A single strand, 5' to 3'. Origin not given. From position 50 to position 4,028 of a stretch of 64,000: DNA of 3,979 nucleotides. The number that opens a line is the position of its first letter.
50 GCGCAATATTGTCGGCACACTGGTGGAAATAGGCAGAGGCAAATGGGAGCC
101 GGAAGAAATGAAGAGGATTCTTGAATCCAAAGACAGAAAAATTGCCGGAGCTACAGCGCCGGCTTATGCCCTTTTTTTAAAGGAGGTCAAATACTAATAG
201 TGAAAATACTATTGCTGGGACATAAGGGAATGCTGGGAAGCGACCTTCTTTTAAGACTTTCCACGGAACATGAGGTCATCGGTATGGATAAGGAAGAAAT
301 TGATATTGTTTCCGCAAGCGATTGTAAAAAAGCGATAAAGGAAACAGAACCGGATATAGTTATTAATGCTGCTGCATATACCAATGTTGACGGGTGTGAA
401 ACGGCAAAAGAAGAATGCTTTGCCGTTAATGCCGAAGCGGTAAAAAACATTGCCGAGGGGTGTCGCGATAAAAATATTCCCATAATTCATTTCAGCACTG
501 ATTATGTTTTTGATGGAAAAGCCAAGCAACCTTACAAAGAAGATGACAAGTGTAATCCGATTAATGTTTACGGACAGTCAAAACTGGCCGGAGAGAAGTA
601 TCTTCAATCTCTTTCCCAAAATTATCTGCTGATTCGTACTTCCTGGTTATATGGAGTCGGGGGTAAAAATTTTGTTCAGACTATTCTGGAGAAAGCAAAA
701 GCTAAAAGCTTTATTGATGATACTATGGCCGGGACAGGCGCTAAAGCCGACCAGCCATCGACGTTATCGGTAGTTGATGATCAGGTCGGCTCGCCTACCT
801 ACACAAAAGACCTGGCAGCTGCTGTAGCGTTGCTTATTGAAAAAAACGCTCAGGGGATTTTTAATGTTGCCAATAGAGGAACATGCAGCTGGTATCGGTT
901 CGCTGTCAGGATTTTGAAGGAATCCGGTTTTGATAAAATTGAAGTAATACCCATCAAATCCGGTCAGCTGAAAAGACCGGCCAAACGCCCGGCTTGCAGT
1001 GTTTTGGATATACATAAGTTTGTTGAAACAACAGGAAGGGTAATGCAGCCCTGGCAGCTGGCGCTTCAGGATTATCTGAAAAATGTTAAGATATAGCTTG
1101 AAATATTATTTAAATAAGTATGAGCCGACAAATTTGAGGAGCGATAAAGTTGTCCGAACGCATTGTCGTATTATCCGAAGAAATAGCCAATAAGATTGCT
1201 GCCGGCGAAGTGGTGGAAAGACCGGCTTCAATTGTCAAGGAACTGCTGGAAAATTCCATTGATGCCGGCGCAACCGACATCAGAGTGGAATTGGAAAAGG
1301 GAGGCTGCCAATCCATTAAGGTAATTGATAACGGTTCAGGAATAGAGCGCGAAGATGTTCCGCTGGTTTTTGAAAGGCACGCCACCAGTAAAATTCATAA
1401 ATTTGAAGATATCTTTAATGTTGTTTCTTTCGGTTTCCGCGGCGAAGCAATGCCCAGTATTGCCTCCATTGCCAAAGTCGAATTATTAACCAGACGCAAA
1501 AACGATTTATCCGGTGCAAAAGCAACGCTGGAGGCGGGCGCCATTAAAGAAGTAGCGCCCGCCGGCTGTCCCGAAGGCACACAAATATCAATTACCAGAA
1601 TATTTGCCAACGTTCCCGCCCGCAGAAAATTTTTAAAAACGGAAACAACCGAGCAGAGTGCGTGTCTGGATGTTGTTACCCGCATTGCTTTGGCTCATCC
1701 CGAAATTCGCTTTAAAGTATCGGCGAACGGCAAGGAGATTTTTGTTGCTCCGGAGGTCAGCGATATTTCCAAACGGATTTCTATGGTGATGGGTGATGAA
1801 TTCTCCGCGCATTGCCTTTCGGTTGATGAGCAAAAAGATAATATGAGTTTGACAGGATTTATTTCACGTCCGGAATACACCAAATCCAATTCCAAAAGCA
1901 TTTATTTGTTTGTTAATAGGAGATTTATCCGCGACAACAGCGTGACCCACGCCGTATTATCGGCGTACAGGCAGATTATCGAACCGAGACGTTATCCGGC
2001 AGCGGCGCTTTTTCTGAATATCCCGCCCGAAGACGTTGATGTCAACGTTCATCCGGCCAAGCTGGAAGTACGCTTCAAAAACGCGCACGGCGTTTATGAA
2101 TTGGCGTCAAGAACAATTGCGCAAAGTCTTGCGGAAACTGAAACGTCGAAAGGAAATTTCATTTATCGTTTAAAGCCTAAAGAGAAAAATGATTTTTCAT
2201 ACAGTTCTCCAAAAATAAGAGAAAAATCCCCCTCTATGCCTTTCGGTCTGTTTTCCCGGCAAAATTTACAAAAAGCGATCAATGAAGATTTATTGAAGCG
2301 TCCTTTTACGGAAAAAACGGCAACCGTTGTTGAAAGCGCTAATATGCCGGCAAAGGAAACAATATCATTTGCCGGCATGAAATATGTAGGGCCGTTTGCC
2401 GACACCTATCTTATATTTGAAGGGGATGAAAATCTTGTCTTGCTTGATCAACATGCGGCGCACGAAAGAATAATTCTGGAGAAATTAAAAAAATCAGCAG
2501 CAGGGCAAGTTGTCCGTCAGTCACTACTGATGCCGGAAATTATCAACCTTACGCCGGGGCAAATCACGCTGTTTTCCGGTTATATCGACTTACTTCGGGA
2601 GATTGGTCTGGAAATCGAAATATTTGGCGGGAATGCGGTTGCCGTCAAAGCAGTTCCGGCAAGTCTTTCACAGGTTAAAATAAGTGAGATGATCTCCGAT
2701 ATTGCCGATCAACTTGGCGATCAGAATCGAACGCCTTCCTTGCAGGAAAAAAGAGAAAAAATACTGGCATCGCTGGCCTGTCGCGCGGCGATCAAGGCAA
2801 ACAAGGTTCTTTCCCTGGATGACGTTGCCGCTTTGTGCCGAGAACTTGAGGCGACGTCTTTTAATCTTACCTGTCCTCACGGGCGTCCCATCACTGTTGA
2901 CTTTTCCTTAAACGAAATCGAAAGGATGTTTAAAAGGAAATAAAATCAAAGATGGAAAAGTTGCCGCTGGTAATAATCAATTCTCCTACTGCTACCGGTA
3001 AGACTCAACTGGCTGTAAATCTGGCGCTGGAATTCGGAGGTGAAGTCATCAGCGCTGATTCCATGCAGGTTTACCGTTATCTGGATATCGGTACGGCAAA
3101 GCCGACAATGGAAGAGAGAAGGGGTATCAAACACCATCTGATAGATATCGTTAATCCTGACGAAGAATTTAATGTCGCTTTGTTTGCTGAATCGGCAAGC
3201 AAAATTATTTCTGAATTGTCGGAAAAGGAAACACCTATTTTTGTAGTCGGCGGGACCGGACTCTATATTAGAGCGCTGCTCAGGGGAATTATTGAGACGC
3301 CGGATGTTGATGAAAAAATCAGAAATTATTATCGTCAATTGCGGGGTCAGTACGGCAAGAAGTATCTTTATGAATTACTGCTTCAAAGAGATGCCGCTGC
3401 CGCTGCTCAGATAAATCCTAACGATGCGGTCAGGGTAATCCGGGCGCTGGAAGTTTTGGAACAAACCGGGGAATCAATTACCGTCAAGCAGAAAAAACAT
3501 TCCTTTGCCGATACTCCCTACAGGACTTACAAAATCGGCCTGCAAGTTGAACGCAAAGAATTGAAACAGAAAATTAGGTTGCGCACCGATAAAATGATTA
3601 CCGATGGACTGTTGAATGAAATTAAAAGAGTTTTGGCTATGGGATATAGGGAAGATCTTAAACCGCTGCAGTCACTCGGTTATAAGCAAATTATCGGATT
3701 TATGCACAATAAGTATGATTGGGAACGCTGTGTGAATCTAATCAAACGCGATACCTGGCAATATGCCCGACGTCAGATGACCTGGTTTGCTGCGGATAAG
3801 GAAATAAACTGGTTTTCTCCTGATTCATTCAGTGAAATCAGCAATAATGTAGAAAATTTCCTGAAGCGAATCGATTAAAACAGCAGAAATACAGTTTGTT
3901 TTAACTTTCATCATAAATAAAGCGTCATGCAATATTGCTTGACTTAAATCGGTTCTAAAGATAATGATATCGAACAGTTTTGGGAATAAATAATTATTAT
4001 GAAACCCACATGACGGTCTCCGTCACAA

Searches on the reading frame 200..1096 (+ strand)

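Call 41: search_protein_families(library=pfam, proteins=[window:200-1096:+], max_evalue=0.000001)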
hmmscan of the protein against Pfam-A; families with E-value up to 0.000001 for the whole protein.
window:200-1096:+ (298 aa): 6 families
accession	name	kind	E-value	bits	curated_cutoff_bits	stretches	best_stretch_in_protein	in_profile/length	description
PF04321.23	RmlD_sub_bind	-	2.6e-93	312.7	27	1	1-296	1-285/287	RmlD substrate binding domain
PF01370.27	Epimerase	-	2.3e-29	102.9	20.9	1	3-224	1-240/240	NAD dependent epimerase/dehydratase family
PF16363.11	GDP_Man_Dehyd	-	1.5e-12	48.1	27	1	33-147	58-176/332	GDP-mannose 4,6 dehydratase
PF02719.21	Polysacc_synt_2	-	1.5e-11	44.5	20.2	1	35-142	62-156/293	Polysaccharide biosynthesis protein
PF01073.25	3Beta_HSD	-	6.3e-08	32.4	22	1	32-169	50-200/280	3-beta hydroxysteroid dehydrogenase/isomerase family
PF07993.18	NAD_binding_4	-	5.5e-07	29.4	20.1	0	50-141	88-194/258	Male sterility protein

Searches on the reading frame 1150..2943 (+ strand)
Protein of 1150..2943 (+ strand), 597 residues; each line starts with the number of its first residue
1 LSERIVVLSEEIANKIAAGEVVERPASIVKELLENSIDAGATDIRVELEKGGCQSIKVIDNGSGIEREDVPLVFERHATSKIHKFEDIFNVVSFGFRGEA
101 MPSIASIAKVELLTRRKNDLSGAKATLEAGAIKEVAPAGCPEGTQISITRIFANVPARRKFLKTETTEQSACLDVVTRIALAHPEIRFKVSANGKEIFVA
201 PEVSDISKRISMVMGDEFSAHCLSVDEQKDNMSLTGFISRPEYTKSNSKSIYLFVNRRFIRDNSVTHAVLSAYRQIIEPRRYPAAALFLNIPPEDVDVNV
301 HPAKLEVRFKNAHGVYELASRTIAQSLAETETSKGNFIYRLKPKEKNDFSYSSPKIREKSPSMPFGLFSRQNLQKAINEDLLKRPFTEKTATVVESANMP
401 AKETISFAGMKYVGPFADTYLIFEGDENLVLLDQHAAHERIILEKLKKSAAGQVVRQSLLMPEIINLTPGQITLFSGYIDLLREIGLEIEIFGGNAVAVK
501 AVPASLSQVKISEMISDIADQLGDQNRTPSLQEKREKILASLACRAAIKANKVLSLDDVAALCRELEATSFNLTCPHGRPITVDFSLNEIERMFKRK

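Call 41: search_protein_families(library=pfam, proteins=[window:1150-2943:+], max_evalue=0.000001)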
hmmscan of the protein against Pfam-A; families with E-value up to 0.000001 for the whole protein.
window:1150-2943:+ (597 aa): 4 families
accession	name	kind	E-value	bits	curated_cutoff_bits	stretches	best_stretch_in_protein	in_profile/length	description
PF08676.16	MutL_C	-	1.2e-39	135.6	25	1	414-553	2-141/142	MutL C terminal dimerisation domain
PF01119.25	DNA_mis_repair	-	2.6e-38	130.7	26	1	211-327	2-118/119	DNA mismatch repair protein, C-terminal domain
PF13589.12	HATPase_c_3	-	5.6e-11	43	25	1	26-134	4-110/137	Histidine kinase-, DNA gyrase B-, and HSP90-like ATPase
PF02518.31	HATPase_c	-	4.6e-10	40.4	26.4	1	23-79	4-63/111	Histidine kinase-, DNA gyrase B-, and HSP90-like ATPase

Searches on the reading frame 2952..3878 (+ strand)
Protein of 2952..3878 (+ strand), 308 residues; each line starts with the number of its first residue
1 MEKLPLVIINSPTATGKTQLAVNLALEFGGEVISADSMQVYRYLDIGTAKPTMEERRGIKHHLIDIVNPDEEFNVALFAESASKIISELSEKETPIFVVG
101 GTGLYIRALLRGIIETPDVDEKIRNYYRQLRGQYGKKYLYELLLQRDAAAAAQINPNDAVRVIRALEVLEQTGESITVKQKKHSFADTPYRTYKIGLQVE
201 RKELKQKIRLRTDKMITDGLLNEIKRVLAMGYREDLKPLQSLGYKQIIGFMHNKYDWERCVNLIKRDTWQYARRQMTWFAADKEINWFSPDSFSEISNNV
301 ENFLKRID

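Call 41: search_protein_families(library=pfam, proteins=[window:2952-3878:+], max_evalue=0.000001)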
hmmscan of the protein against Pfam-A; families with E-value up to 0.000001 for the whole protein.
window:2952-3878:+ (308 aa): 2 families
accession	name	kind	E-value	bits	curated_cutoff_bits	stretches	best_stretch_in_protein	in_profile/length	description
PF01715.23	IPPT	-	9.6e-81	271.5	23.6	1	39-280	1-241/243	IPP transferase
PF01745.22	IPT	-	6.6e-08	32.7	20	1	7-61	4-58/233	Isopentenyl transferase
